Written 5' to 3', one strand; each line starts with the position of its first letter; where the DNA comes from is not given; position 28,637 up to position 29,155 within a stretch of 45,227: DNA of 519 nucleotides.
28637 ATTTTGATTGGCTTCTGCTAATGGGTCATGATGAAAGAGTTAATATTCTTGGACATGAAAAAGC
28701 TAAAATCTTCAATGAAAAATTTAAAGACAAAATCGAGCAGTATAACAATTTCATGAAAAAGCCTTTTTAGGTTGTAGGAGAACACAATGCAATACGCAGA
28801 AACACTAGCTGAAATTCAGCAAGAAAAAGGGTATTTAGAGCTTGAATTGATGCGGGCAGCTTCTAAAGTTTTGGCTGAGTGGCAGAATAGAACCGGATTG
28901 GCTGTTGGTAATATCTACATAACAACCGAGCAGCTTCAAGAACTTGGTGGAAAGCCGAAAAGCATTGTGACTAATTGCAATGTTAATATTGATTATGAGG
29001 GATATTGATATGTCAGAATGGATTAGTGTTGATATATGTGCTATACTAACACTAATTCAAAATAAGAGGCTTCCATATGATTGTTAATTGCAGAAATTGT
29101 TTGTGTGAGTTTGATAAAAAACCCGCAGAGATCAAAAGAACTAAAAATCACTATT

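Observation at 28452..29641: Strong-promoter antisense island with an HNH endonuclease splitting the major-tail / G-GT-tape-measure operon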

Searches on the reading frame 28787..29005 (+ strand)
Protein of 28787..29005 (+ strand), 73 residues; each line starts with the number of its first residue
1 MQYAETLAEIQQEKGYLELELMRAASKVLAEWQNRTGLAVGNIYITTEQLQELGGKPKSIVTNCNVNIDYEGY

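Call 6: search_protein_families(library=pfam, proteins=[window:28787-29005:+], max_evalue=0.1)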
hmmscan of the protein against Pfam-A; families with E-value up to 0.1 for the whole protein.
window:28787-29005:+ (73 aa): 1 family
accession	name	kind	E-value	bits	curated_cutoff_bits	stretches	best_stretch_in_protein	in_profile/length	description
PF17152.10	CHASE8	-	0.067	13.9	27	1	4-40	33-69/102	Periplasmic sensor domain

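Call 7: search_protein_families(library=phrogs, proteins=[window:28787-29005:+], max_evalue=0.01)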
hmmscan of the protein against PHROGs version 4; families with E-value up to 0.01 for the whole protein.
window:28787-29005:+ (73 aa): 1 family
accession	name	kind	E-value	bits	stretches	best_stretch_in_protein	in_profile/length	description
phrog_1707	-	unknown function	3.8e-09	37.8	1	4-71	4-71/72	-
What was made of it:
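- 28787..29008 (+): ORF2, 73 aa, phrog_1707, function unknown; a variable cargo gene. phrog_1707, E=3.8e-9 (call 7).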

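Call 61: search_dna_similar(query=window:28787-29005:+, collection=phages, mode=protein, max_rows=25, max_evalue=0.001)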
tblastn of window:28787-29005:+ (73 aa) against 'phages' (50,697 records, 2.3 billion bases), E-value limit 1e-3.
Records with a match: 9; places in all: 9; records where one place covers at least 80% of the query: 9.
Best place of each record, by identity: <60% 9.
By first word of the organism name: Acinetobacter 9.
By host as written in the record: Acinetobacter baumannii 5; Acinetobacter sp. 2; Acinetobacter baumannii 9102 1; Acinetobacter baumannii Ab11510 1.
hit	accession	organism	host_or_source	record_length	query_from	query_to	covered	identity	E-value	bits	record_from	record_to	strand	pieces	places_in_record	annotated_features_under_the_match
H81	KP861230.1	Acinetobacter phage YMC11/11/R3177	Acinetobacter sp.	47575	1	71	97%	33.8%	5e-5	44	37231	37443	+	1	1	hypothetical protein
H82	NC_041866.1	Acinetobacter phage YMC11/11/R3177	Acinetobacter sp.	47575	1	71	97%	33.8%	5e-5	44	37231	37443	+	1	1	hypothetical protein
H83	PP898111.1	Acinetobacter phage phi9102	Acinetobacter baumannii 9102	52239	6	71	90%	34.8%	2e-4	42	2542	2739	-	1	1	record has no annotation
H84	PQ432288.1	Acinetobacter phage phi5038-11551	Acinetobacter baumannii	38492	6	71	90%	33.3%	4e-4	42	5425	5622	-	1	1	hypothetical protein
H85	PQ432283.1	Acinetobacter phage phi4197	Acinetobacter baumannii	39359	6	71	90%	33.3%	4e-4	42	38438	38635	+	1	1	hypothetical protein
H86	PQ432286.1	Acinetobacter phage phi5038-11536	Acinetobacter baumannii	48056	6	71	90%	33.3%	4e-4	42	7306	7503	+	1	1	hypothetical protein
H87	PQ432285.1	Acinetobacter phage phi5013-M2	Acinetobacter baumannii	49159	6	71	90%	33.3%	4e-4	42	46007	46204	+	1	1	hypothetical protein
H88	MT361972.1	Acinetobacter phage Ab11510-phi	Acinetobacter baumannii Ab11510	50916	6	71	90%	33.3%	4e-4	42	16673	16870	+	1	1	hypothetical protein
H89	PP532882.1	Acinetobacter phage Abau_Attikon1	Acinetobacter baumannii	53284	6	71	90%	33.3%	4e-4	42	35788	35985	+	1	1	hypothetical protein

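Call 64: get_annotated_region(hit=H81, flank=2500)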
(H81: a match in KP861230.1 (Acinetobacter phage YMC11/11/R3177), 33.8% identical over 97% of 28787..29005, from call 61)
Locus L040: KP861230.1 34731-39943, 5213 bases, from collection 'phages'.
description: Acinetobacter phage YMC11/11/R3177, complete genome.
organism: Acinetobacter phage YMC11/11/R3177 (NCBI taxid 1628721)
taxonomy: Viruses; Duplodnaviria; Heunggongvirae; Uroviricota; Caudoviricetes; Vieuvirus; Vieuvirus R3177
host: Acinetobacter sp.; source: -; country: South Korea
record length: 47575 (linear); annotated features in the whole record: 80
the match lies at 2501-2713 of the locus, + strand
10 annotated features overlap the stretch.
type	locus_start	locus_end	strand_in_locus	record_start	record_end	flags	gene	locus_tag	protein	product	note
CDS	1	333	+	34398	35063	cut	-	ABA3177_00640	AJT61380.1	stress-responsive nuclear envelope protein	-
CDS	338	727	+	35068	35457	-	-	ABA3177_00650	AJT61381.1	hypothetical protein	-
CDS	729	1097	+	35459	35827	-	-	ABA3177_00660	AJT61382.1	glutamate 5-kinase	-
CDS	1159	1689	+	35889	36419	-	-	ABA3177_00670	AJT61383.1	hypothetical protein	-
CDS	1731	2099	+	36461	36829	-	-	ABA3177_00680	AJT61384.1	hypothetical protein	-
CDS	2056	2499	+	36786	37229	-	-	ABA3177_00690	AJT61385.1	hypothetical protein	-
CDS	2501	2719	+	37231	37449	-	-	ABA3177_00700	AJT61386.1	hypothetical protein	-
CDS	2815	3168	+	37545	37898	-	-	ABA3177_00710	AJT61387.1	hypothetical protein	-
CDS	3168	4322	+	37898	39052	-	-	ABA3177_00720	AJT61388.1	hypothetical protein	-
CDS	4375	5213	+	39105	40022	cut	-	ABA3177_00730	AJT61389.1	hypothetical protein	-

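Call 65: get_annotated_region(hit=H88, flank=2500)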
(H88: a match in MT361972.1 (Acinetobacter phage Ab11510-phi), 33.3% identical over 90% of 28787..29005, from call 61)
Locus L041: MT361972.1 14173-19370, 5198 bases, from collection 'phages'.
description: Acinetobacter phage Ab11510-phi, complete genome.
organism: Acinetobacter phage Ab11510-phi (NCBI taxid 2735531)
taxonomy: Viruses; Duplodnaviria; Heunggongvirae; Uroviricota; Caudoviricetes; Vieuvirus
host: Acinetobacter baumannii Ab11510; source: -; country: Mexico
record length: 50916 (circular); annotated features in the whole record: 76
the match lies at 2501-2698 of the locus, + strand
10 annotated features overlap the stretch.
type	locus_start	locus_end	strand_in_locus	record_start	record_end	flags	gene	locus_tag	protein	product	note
CDS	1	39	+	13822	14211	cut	-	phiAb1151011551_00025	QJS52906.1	hypothetical protein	phi-Ab11510_11551.fna_00025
CDS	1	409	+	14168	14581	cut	-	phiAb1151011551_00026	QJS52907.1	hypothetical protein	phi-Ab11510_11551.fna_00026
CDS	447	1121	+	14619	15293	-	-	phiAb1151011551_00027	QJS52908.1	hypothetical protein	phi-Ab11510_11551.fna_00027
CDS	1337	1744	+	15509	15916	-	-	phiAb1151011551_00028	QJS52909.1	hypothetical protein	phi-Ab11510_11551.fna_00028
CDS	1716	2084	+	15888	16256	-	-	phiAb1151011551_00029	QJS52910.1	hypothetical protein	phi-Ab11510_11551.fna_00029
CDS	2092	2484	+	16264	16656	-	-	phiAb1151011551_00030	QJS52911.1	hypothetical protein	phi-Ab11510_11551.fna_00030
CDS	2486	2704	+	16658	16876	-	-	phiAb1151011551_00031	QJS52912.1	hypothetical protein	phi-Ab11510_11551.fna_00031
CDS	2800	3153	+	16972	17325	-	-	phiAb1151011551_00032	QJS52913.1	hypothetical protein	phi-Ab11510_11551.fna_00032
CDS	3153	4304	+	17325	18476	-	-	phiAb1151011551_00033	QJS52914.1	hypothetical protein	phi-Ab11510_11551.fna_00033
CDS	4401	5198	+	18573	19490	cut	-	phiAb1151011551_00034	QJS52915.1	hypothetical protein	phi-Ab11510_11551.fna_00034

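Call 68: search_protein_families(library=phrogs, proteins=[L040:2056-2496:+, L040:2501-2716:+, L040:2815-3165:+, L040:3168-4319:+, L040:1731-2096:+], max_evalue=0.00001)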
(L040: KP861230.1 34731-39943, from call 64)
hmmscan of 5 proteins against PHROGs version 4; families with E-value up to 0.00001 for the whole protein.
L040:2056-2496:+ (147 aa): 1 family
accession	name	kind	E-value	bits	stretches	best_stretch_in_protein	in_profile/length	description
phrog_179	-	connector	1.4e-47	162.2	1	9-146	7-148/162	tail terminator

L040:2501-2716:+ (72 aa): 1 family
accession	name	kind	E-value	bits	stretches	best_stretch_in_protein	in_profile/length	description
phrog_1707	-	unknown function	3.4e-44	150.2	1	1-71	1-71/72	-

L040:2815-3165:+ (117 aa): 2 families
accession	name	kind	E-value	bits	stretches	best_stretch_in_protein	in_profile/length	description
phrog_1627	-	unknown function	2.5e-11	44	1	1-116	28-156/567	-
phrog_1084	-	unknown function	4.5e-09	37.4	1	2-68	8-67/123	unknown function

L040:3168-4319:+ (384 aa): 13 families
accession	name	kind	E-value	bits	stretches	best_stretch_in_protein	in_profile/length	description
phrog_1836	-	tail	9.4e-155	516.7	1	1-384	1-366/366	tail fiber protein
phrog_35753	-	unknown function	6.6e-64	215.3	1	1-128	1-131/131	-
phrog_1591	-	tail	1.5e-47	164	1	81-335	174-444/484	tail fiber protein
phrog_22285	-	tail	2.6e-35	123.1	1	192-336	606-760/802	tail fiber protein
phrog_23469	-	unknown function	1.1e-32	114.3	1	199-336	494-644/673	-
phrog_20001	-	tail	1.6e-25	90.7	1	204-336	447-589/614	tail fiber protein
phrog_10305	-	tail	1.6e-16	61.1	1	192-335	844-1000/1005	tail fiber protein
phrog_20129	-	unknown function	5.6e-16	58.8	1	103-335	638-868/895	-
phrog_35687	-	unknown function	3.7e-10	39.7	1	63-109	269-315/653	-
phrog_11393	-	tail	5.2e-10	39.6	1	70-125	272-328/538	tail fiber protein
phrog_30390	-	unknown function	2.3e-08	33.9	1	46-109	251-317/766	-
phrog_34307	-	unknown function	2.5e-07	31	1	54-95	137-178/407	-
phrog_10316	-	tail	2.6e-06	26.2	0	39-73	403-438/1471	tail fiber protein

L040:1731-2096:+ (122 aa): 3 families
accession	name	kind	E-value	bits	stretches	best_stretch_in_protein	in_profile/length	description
phrog_169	-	connector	1.7e-50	173.5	1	1-121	128-253/275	tail completion or Neck1 protein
phrog_17193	-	connector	3.5e-11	44.2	1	16-109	133-231/250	tail completion or Neck1 protein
phrog_16336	-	unknown function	7.8e-11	43.4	1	24-122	78-164/223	-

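Call 87: find_related_loci(query=window:28787-29005:+, collection=viral_contigs, flank=3000)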
Query window:28787-29005:+ (73 aa) in viral_contigs; peptide patterns used: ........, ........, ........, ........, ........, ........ (x = any residue, [..] = any of these).
7 stretches matched a pattern; 1 encode a relative of the query (tblastn E <= 1e-3); 1 distinct loci.
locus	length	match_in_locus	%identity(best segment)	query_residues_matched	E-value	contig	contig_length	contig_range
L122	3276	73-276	72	1-68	7e-31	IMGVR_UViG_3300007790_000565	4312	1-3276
